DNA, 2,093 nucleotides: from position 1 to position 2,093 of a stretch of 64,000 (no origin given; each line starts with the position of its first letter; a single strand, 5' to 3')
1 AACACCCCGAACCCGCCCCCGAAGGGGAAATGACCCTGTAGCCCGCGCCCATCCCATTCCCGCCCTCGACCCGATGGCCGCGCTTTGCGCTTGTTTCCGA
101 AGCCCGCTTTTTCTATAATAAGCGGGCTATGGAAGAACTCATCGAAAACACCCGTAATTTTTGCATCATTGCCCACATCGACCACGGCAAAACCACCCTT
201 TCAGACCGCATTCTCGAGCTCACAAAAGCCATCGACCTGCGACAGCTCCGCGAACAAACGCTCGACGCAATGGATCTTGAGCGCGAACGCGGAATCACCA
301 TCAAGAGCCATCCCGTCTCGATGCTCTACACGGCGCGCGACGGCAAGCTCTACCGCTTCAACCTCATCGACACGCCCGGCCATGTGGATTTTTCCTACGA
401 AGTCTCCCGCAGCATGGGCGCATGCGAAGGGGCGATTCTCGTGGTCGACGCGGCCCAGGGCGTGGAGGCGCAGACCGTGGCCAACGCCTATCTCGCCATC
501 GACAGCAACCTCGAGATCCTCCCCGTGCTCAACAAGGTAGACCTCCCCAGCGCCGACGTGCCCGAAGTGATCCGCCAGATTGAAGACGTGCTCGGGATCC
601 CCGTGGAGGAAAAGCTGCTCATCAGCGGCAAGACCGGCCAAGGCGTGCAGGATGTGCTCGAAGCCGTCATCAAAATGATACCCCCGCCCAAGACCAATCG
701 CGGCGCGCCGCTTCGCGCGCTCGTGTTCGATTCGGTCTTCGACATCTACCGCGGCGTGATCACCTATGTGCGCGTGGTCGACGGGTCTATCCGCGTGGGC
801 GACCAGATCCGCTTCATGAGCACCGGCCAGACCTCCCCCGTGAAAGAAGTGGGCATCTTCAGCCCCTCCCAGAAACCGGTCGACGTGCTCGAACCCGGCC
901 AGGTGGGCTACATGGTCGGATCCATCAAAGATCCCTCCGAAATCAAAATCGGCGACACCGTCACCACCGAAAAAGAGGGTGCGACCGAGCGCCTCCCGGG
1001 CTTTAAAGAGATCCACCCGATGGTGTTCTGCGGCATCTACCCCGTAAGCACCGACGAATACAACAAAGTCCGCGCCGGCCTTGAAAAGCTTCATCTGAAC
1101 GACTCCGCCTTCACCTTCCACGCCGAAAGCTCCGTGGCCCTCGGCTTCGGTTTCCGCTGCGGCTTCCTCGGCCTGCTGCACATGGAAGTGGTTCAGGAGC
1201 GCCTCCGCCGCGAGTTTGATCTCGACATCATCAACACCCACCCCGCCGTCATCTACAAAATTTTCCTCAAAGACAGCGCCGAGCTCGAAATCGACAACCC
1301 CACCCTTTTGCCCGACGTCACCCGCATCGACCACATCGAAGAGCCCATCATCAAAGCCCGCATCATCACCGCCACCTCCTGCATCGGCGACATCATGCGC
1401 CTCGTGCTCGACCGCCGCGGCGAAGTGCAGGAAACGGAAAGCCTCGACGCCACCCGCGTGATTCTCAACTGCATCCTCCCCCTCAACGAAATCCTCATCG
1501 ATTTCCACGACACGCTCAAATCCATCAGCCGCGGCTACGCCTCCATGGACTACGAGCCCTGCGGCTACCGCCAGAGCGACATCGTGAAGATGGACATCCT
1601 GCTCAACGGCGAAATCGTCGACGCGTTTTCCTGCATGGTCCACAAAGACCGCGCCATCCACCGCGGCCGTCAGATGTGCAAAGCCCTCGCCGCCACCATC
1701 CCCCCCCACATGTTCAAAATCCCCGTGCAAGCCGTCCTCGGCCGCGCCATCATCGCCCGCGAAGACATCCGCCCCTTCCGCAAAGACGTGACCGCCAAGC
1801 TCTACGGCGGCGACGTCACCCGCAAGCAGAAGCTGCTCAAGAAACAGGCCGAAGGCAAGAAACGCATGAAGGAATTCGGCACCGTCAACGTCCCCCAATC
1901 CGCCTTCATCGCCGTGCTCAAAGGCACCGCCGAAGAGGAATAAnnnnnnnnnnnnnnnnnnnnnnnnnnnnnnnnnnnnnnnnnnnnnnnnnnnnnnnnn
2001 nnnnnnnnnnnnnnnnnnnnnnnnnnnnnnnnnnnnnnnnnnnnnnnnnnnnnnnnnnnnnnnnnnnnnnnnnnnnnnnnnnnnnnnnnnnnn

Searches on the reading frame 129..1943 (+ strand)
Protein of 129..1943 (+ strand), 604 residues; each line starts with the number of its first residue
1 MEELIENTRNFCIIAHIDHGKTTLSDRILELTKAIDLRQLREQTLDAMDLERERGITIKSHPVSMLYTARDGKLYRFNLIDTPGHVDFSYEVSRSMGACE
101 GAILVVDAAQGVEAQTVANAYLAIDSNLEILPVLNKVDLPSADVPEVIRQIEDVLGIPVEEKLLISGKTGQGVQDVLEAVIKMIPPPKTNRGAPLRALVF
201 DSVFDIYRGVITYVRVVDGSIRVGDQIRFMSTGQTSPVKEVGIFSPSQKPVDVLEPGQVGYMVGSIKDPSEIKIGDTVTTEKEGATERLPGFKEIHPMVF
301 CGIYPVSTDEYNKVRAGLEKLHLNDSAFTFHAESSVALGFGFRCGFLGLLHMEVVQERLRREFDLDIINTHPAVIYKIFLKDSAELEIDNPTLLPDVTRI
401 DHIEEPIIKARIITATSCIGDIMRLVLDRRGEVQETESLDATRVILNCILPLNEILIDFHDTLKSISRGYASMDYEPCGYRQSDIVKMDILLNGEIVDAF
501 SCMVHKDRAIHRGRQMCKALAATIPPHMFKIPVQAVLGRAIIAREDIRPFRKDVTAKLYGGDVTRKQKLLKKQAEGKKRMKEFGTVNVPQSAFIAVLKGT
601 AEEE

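Call 12: search_protein_families(library=pfam, proteins=[window:129-1943:+], max_evalue=0.001)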
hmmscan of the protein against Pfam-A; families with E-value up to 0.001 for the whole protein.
window:129-1943:+ (604 aa): 6 families
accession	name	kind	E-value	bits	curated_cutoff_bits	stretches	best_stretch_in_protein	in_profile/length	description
PF00009.33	GTP_EFTU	-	4.4e-55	186.6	26.5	1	7-186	2-188/188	Elongation factor Tu GTP binding domain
PF06421.17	LepA_C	-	2e-43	147.3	29.7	1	492-598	1-107/107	GTP-binding protein LepA C-terminus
PF00679.30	EFG_C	-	1.9e-20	73.1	27.9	1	403-489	2-87/89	Elongation factor G C-terminus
PF03144.31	GTP_EFTU_D2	-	2.8e-13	50.5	30.3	1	209-279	1-73/73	Elongation factor Tu domain 2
PF22042.2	EF-G_D2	-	2.2e-06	28.1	27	1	194-280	1-83/84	Elongation factor G domain 2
PF14492.12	EFG_III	-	7.1e-05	23.2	27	1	297-367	4-71/75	Elongation Factor G, domain III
